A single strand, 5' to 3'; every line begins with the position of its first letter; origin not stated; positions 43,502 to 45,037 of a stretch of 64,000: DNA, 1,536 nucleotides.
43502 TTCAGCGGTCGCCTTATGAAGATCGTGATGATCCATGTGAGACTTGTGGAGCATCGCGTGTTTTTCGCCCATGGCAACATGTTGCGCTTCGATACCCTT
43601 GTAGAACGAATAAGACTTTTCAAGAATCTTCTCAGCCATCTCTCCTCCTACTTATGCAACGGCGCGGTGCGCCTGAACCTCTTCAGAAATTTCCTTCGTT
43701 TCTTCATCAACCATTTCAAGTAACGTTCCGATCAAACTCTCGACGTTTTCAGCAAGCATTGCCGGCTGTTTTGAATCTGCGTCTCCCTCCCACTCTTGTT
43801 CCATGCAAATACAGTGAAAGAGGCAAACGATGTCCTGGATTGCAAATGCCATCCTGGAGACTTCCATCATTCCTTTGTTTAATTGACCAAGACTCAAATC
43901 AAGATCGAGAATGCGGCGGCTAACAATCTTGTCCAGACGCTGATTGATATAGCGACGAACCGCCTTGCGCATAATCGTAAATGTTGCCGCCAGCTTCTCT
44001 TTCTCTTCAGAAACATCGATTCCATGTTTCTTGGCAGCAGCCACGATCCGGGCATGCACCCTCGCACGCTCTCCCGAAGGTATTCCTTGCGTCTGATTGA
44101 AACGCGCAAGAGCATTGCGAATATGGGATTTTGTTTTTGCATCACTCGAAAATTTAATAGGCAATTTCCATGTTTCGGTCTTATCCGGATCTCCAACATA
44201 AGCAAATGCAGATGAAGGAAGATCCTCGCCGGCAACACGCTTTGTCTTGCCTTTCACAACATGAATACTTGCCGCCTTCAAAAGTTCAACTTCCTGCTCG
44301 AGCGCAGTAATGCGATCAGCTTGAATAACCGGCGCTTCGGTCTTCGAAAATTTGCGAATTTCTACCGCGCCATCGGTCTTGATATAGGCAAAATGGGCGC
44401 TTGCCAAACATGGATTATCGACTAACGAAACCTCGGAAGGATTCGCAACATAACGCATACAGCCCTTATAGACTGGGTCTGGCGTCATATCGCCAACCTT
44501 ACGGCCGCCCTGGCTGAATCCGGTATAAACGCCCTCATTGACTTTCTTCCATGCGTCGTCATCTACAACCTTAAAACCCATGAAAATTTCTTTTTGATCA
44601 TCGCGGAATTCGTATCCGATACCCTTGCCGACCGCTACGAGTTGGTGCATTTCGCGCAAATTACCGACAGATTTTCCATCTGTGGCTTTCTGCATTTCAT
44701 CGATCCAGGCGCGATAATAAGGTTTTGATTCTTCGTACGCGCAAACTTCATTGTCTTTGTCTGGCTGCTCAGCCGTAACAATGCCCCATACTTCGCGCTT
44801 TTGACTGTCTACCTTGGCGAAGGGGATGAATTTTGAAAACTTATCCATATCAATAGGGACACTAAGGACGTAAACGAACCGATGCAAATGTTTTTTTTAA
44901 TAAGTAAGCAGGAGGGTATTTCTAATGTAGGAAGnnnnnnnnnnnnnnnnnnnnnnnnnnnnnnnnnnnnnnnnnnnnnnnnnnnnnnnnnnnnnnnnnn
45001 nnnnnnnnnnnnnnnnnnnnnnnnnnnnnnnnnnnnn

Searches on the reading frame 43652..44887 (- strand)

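Call 16: search_protein_families(library=phrogs, proteins=[window:43652-44887:-], max_evalue=0.001)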
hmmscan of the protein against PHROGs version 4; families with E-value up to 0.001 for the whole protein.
window:43652-44887:- (411 aa): 5 families
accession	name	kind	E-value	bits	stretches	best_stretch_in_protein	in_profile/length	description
phrog_21715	-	unknown function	2.4e-15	57.7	1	28-184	16-158/381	-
phrog_9427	-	head and packaging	1.7e-07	31.8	1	21-160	19-159/453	head maturation protease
phrog_34096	-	head and packaging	1.4e-05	25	1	103-177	208-284/412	head maturation protease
phrog_19463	-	unknown function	2.5e-05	24.8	1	201-289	109-204/419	-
phrog_1530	-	other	0.00062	20.2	0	101-137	320-356/379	DNA methyltransferase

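Call 22: search_protein_families(library=pfam, proteins=[window:43652-44887:-], max_evalue=0.01)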
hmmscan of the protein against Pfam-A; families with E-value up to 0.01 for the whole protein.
window:43652-44887:- (411 aa): 1 family
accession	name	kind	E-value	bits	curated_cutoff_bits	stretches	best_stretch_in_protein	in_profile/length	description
PF20223.3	DUF6582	-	2.4e-08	34.6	27.3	1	251-295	36-83/83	Family of unknown function (DUF6582)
